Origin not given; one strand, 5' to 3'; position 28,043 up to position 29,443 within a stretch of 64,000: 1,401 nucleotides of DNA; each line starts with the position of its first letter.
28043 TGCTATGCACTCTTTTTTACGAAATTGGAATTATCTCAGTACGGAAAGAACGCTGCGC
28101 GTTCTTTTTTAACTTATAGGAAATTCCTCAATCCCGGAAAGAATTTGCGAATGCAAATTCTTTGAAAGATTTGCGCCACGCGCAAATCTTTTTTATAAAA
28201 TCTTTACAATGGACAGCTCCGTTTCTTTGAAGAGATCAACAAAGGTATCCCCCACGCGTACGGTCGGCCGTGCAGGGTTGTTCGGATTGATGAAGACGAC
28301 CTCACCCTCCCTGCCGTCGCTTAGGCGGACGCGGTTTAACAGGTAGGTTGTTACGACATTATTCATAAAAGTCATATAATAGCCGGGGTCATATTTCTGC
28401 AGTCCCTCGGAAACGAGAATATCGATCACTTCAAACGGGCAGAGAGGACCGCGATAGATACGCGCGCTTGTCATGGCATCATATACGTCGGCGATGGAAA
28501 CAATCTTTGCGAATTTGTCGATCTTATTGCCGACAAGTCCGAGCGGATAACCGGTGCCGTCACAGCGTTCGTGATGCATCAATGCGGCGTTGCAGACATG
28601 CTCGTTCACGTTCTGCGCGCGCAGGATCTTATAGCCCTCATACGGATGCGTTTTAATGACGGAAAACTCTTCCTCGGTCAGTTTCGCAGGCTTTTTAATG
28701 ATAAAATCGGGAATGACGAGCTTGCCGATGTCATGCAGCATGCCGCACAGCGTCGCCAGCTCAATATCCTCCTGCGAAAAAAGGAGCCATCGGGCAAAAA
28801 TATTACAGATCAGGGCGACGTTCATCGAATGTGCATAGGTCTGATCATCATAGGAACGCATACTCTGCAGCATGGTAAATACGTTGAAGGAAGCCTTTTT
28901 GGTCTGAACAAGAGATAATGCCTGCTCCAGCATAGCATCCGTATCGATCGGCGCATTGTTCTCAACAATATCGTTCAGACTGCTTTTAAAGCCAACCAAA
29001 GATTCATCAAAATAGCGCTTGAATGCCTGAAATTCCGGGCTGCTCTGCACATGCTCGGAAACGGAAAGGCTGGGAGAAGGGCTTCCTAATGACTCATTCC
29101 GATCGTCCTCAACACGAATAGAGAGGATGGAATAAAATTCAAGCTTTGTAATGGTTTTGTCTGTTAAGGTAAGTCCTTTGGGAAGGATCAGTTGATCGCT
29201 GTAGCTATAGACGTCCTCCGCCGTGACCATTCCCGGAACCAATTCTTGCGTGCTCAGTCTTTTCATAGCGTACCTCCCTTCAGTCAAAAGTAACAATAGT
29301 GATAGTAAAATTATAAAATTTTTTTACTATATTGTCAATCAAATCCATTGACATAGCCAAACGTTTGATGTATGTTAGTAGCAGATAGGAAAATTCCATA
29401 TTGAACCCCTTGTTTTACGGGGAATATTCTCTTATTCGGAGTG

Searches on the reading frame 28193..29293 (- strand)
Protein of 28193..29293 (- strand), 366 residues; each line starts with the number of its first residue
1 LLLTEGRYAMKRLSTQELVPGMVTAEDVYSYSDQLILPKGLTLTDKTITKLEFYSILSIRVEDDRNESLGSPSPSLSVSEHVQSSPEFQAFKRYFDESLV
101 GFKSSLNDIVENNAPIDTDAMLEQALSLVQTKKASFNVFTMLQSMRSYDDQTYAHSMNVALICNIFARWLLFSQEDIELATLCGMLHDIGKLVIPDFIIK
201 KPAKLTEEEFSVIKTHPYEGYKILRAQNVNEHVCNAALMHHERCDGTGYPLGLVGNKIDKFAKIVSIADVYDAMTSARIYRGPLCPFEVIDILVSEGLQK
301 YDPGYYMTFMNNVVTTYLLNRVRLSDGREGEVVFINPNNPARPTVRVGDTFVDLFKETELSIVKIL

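Call 19: search_protein_families(library=pfam, proteins=[window:28193-29293:-], max_evalue=0.001)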
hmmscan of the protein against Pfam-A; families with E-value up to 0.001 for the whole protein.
window:28193-29293:- (366 aa): 3 families
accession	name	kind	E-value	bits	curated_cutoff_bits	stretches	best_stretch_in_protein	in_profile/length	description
PF13487.12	HD_5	-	5.1e-28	98.4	27.2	1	149-303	11-168/170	HD domain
PF01966.28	HD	-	3.8e-22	79.2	22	1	152-274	1-116/116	HD domain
PF08668.18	HDOD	-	9.9e-07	28.9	22.9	1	150-241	93-194/196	HDOD domain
